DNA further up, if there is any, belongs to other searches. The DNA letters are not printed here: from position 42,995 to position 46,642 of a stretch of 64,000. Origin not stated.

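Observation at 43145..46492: Amino-acid-permease (APC) domain fused to a hybrid histidine kinase with two receivers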

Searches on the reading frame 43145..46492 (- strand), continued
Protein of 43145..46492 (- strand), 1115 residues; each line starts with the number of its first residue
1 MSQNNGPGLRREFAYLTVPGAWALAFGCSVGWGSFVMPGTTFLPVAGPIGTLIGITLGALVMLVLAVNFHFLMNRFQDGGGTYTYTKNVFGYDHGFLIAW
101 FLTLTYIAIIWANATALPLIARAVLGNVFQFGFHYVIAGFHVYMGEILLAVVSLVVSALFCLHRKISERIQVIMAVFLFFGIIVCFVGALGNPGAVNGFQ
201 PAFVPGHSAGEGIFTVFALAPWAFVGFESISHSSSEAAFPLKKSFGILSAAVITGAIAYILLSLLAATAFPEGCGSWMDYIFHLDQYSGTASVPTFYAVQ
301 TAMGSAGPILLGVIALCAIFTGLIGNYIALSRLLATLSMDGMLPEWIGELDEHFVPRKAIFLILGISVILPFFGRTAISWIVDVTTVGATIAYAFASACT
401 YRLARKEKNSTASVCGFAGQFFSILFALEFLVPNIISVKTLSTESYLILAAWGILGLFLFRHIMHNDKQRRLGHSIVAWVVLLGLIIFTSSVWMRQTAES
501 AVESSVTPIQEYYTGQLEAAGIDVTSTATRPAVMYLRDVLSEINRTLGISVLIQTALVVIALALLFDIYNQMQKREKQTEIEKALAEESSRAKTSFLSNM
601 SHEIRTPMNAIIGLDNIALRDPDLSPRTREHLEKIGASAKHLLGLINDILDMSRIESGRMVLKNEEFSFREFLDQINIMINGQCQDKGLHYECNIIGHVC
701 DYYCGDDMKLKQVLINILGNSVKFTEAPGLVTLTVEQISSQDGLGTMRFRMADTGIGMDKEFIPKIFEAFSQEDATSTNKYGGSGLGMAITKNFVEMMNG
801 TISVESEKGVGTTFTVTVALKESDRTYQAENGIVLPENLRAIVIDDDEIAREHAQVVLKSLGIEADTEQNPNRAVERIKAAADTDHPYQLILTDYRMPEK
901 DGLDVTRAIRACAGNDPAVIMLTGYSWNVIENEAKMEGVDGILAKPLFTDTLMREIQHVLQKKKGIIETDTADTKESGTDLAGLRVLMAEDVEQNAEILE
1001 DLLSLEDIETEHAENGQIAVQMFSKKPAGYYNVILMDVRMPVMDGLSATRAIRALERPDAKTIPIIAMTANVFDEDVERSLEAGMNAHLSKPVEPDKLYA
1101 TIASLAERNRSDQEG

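Call 40: predict_structure(alignment_id=A1)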
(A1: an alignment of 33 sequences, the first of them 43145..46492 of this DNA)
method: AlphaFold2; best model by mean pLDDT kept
length: 1115 residues; sequences in the alignment: 33
mean_pLDDT: 81.3   pTM: 0.57
mean pLDDT of the five models: 81.3, 79.9, 78.6, 78.1, 77.3
residues with pLDDT >= 90: 350; 70-90: 566; 50-70: 151; < 50: 48
segments of 3 or more residues with pLDDT < 50: 1-12, 374-376, 525-527, 770-784, 967-979
pLDDT, mean of each block of 10 residues (from residue 1): 36 67 84 74 86 92 91 80 92 93 90 85 86 73 85 93 88 93 92 77 85 84 77 69 81 92 90 86 85 90 91 92 91 91 89 88 87 58 82 93 93 94 86 56 77 92 86 86 87 81 75 64 52 71 83 90 91 83 67 58 64 69 72 70 66 61 81 82 78 84 86 83 80 88 85 78 59 41 55 81 81 89 68 79 90 88 91 92 89 87 90 88 72 86 84 87 64 40 93 89 92 95 95 95 92 93 92 76 91 84 88 73
secondary structure, 60 per line:
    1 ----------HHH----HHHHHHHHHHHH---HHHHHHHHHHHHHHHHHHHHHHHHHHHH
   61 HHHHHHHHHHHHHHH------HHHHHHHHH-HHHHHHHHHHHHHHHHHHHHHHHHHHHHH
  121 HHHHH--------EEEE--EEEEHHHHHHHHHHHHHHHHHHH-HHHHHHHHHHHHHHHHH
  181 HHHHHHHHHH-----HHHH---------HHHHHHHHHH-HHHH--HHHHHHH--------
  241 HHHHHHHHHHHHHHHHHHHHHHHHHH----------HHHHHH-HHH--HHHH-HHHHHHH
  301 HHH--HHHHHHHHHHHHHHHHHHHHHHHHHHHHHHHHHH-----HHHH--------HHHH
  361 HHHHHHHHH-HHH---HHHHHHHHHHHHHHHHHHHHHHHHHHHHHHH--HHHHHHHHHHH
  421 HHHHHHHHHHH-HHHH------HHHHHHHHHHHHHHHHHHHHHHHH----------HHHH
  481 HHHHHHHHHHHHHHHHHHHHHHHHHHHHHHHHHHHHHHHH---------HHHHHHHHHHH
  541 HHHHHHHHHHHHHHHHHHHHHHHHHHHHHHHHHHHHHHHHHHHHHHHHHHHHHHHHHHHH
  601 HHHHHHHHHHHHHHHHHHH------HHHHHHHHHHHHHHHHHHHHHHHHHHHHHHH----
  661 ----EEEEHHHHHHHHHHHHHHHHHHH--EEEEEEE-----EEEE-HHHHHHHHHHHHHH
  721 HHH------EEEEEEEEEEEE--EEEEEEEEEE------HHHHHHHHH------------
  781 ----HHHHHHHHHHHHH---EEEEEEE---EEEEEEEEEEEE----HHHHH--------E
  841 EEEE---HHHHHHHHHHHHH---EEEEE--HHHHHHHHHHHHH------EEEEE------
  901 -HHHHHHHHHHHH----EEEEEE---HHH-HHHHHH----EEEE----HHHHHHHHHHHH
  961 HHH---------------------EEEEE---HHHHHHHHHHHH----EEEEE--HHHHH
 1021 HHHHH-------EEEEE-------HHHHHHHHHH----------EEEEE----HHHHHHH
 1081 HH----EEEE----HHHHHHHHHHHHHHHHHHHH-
elements in order (helices of 4 or more, strands of 3 or more residues): H18-29 H33-75 H82-90 H92-125 E134-137 E140-143 H144-162 H164-190 H196-199 H209-218 H220-223 H226-232 H241-266 H277-282 H289-292 H294-303 H306-339 H345-348 H357-369 H377-407 H410-431 H433-436 H443-466 H477-520 H530-619 H626-656 E665-668 H669-687 E690-696 E702-705 H707-723 E730-741 E744-753 H760-768 H785-797 E801-807 E811-822 H827-831 E840-844 H848-860 E864-868 H871-883 E890-894 H902-913 E918-923 H931-936 E941-944 H949-963 E985-989 H993-1004 E1009-1013 H1016-1025 E1033-1037 H1045-1054 E1065-1069 H1074-1082 E1087-1090 H1095-1114

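Call 42: fold_search(model_id=the predicted structure, library=pdb)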
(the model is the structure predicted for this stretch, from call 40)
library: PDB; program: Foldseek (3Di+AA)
matches with E <= 10: 1470; with E <= 0.001: 708
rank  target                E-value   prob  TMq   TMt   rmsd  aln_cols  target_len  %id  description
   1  6qrj                  3.7e-21  1.00  0.26  0.54  12.8       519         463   27  Crystal structure of ShkA full-length in complex with AMPPNP (released 2020-01-08)
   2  7z8n_A                9.8e-14  1.00  0.21  0.63   6.6       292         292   36  GacS histidine kinase from Pseudomonas aeruginosa (released 2022-07-13)
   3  5j4n_B                3.0e-12  1.00  0.34  0.80   3.8       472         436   16  Crystal structure of the L-arginine/agmatine antiporter AdiC in complex with agmatine at 2.6 Angstroem resolution (released 2016-08-31)
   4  6rgy_B                4.6e-12  1.00  0.16  0.65   6.3       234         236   29  Revisiting pH-gated conformational switch. Complex HK853-RR468 pH 7.5 (released 2020-02-19)
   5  6rh0_B                4.6e-12  1.00  0.17  0.65   6.5       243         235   29  Revisiting pH-gated conformational switch. Complex HK853-RR468 pH 5.5 (released 2020-02-19)
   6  3dge_A                1.0e-11  1.00  0.16  0.64   6.6       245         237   29  Structure of a histidine kinase-response regulator complex reveals insights into Two-component signaling and a novel c (released 2009-07-07)
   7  6rh0_A                1.4e-11  1.00  0.16  0.65   6.3       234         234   29  Revisiting pH-gated conformational switch. Complex HK853-RR468 pH 5.5 (released 2020-02-19)
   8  6rgz_A                1.5e-11  1.00  0.16  0.65   6.5       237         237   29  Revisiting pH-gated conformational switch. Complex HK853-RR468 pH 6.5 (released 2020-02-19)
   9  6rgy_A                1.6e-11  1.00  0.16  0.65   6.3       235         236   30  Revisiting pH-gated conformational switch. Complex HK853-RR468 pH 7.5 (released 2020-02-19)
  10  4jas_A                1.6e-11  1.00  0.16  0.62   7.2       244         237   30  Structural basis of a rationally rewired protein-protein interface (HK853mutant A268V, A271G, T275M, V294T and D297E a (released 2013-09-04)
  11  6rh8_A                1.8e-11  1.00  0.16  0.63   6.5       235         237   28  Revisiting pH-gated conformational switch. Complex HK853 mutant H260A -RR468 mutant D53A pH 5.3 (released 2020-02-19)
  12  6rfv_A                1.9e-11  1.00  0.16  0.66   6.3       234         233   29  Revisiting pH-gated conformational switch. Complex HK853-RR468 pH 7 (released 2020-02-19)
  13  6dk8_A                2.2e-11  1.00  0.18  0.83   3.2       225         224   29  RetS kinase region without cobalt (released 2019-03-20)
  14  4q20_A                2.2e-11  1.00  0.17  0.67   5.9       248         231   31  Crystal structure of a C-terminal part of tyrosine kinase (DivL) from Caulobacter crescentus CB15 at 2.50 A resolution (released 2014-04-23)
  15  5j4i_A                2.5e-11  1.00  0.33  0.77   4.0       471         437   17  Crystal Structure of the L-arginine/agmatine antiporter from E. coli at 2.2 Angstroem resolution (released 2016-08-31)
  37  6f34_A                9.3e-11  1.00  0.34  0.79   3.8       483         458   17  Crystal structure of a bacterial cationic amino acid transporter (CAT) homologue bound to Arginine. (released 2018-02-14)
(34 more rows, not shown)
